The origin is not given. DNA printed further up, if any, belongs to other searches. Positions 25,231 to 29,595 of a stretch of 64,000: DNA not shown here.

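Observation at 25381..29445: Single 1354-aa chain combining methyltransferase, kinase-like region, coiled coil and two glycosyltransferase domains, next to a Wzt-type ATPase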

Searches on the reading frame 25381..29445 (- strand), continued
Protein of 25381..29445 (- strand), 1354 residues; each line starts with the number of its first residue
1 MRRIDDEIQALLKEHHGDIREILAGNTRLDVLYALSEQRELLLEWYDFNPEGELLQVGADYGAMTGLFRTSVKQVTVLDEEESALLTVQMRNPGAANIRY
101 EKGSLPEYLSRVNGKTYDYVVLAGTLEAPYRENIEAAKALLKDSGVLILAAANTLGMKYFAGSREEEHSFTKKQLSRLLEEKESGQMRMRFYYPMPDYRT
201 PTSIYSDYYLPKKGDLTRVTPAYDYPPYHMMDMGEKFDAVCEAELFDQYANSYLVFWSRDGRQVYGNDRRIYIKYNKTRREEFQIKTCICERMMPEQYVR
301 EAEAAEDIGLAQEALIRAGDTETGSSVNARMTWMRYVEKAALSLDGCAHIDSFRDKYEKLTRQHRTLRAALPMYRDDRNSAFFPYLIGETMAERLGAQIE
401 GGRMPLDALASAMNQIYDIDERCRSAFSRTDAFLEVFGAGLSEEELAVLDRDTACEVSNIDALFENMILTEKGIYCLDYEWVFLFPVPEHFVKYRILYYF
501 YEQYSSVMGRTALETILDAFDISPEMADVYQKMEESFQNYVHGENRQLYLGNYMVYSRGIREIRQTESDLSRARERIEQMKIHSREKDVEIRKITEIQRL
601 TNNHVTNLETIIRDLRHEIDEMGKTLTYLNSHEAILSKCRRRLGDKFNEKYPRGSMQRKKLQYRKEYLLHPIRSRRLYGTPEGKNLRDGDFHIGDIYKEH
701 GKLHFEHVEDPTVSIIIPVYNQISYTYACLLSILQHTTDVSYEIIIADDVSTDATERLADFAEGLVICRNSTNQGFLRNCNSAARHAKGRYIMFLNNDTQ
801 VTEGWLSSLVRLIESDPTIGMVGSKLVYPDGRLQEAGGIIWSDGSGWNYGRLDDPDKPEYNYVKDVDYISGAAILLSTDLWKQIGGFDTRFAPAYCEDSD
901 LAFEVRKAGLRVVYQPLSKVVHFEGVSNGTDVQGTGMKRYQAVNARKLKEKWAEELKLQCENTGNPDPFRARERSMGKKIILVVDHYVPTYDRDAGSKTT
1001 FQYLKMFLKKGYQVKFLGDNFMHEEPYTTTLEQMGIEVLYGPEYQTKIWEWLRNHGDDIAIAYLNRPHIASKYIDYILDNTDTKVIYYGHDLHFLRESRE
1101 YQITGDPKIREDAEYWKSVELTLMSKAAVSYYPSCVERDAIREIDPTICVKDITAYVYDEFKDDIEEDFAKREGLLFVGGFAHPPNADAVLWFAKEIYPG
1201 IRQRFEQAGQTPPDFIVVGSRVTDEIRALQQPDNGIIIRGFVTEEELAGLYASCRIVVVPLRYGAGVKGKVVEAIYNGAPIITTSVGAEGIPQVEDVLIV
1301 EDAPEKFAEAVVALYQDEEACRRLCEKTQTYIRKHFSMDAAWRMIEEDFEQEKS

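Call 18: find_encoding_contigs(protein=P0010, flank=10000, max_places=3)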
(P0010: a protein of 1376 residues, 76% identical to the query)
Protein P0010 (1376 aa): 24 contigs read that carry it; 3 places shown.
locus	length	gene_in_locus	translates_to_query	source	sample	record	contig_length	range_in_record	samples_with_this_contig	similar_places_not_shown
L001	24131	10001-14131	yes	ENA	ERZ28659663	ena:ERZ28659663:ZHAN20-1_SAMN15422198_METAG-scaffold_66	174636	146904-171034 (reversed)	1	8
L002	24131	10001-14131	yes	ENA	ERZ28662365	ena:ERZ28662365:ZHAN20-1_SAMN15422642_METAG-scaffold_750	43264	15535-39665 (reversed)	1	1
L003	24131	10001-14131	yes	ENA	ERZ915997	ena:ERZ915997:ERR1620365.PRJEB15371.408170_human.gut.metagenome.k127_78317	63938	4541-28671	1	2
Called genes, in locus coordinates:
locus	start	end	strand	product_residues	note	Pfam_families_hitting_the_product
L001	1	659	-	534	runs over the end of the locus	PF00768:Peptidase_S11, PF02113:Peptidase_S13 (weak), PF13354:Beta-lactamase2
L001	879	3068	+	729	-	PF03477:ATP-cone, PF13597:NRDD, PF01228:Gly_radical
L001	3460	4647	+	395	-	PF00465:Fe-ADH, PF13685:Fe-ADH_2, PF25137:ADH_Fe_C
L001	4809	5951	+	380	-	PF01546:Peptidase_M20, PF07687:M20_dimer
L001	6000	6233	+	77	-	-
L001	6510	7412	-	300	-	PF04754:Transposase_31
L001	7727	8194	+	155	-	-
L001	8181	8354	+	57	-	-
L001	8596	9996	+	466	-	PF13555:AAA_29 (faint), PF00005:ABC_tran, PF14524:Wzt_C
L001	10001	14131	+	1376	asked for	PF13489:Methyltransf_23, PF00535:Glycos_transf_2, PF10111:Glyco_tranf_2_2 (faint), PF13641:Glyco_tranf_2_3, PF13712:Glyco_tranf_2_5 (faint), PF00534:Glycos_transf_1, PF13692:Glyco_trans_1_4, PF13524:Glyco_trans_1_2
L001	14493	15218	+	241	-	PF00483:NTP_transferase, PF12804:NTP_transf_3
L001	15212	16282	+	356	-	PF00288:GHMP_kinases_N, PF08544:GHMP_kinases_C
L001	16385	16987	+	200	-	PF00702:Hydrolase, PF08645:PNK3P, PF13344:Hydrolase_6 (faint), PF13419:HAD_2 (weak), PF13242:Hydrolase_like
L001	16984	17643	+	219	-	PF13580:SIS_2, PF01380:SIS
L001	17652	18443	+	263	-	PF00535:Glycos_transf_2, PF13641:Glyco_tranf_2_3 (weak)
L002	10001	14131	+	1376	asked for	PF13489:Methyltransf_23, PF00535:Glycos_transf_2, PF10111:Glyco_tranf_2_2 (faint), PF13641:Glyco_tranf_2_3, PF13712:Glyco_tranf_2_5 (faint), PF00534:Glycos_transf_1, PF13692:Glyco_trans_1_4, PF13524:Glyco_trans_1_2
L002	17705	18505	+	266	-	PF13641:Glyco_tranf_2_3 (weak), PF00535:Glycos_transf_2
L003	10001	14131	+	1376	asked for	PF13489:Methyltransf_23, PF00535:Glycos_transf_2, PF10111:Glyco_tranf_2_2 (faint), PF13641:Glyco_tranf_2_3, PF13712:Glyco_tranf_2_5 (faint), PF00534:Glycos_transf_1, PF13692:Glyco_trans_1_4, PF13524:Glyco_trans_1_2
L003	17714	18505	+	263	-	PF00535:Glycos_transf_2, PF13641:Glyco_tranf_2_3 (weak)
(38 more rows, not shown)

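Call 19: find_encoding_contigs(protein=P0094, flank=10000, max_places=2)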
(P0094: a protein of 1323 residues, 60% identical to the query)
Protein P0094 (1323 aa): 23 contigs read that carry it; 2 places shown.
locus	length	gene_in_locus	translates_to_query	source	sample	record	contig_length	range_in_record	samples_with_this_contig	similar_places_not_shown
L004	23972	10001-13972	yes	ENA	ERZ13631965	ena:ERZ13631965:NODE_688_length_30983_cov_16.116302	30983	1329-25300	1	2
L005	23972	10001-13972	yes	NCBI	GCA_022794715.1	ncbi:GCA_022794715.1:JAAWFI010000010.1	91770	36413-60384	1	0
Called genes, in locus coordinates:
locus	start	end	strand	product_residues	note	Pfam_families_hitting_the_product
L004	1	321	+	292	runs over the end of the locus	PF04991:LicD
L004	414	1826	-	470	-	PF19127:Choline_bind_3 (faint), PF03734:YkuD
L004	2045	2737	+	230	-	PF00535:Glycos_transf_2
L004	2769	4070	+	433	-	PF01943:Polysacc_synt (weak)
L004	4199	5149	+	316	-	PF00535:Glycos_transf_2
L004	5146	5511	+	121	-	PF10066:DUF2304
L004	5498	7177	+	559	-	PF09913:DUF2142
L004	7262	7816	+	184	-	PF00908:dTDP_sugar_isom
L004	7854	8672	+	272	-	PF01061:ABC2_membrane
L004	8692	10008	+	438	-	PF00005:ABC_tran, PF14524:Wzt_C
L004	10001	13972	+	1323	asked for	PF00535:Glycos_transf_2, PF13641:Glyco_tranf_2_3, PF13692:Glyco_trans_1_4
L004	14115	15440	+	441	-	PF01943:Polysacc_synt (faint), PF01554:MatE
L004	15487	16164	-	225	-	PF03692:CxxCxxCC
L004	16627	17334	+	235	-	PF00483:NTP_transferase, PF12804:NTP_transf_3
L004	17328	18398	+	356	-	PF00288:GHMP_kinases_N, PF08544:GHMP_kinases_C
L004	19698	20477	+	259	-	PF00535:Glycos_transf_2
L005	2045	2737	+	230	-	PF00535:Glycos_transf_2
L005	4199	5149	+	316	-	PF00535:Glycos_transf_2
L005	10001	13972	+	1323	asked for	PF00535:Glycos_transf_2, PF13641:Glyco_tranf_2_3, PF13692:Glyco_trans_1_4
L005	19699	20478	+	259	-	PF00535:Glycos_transf_2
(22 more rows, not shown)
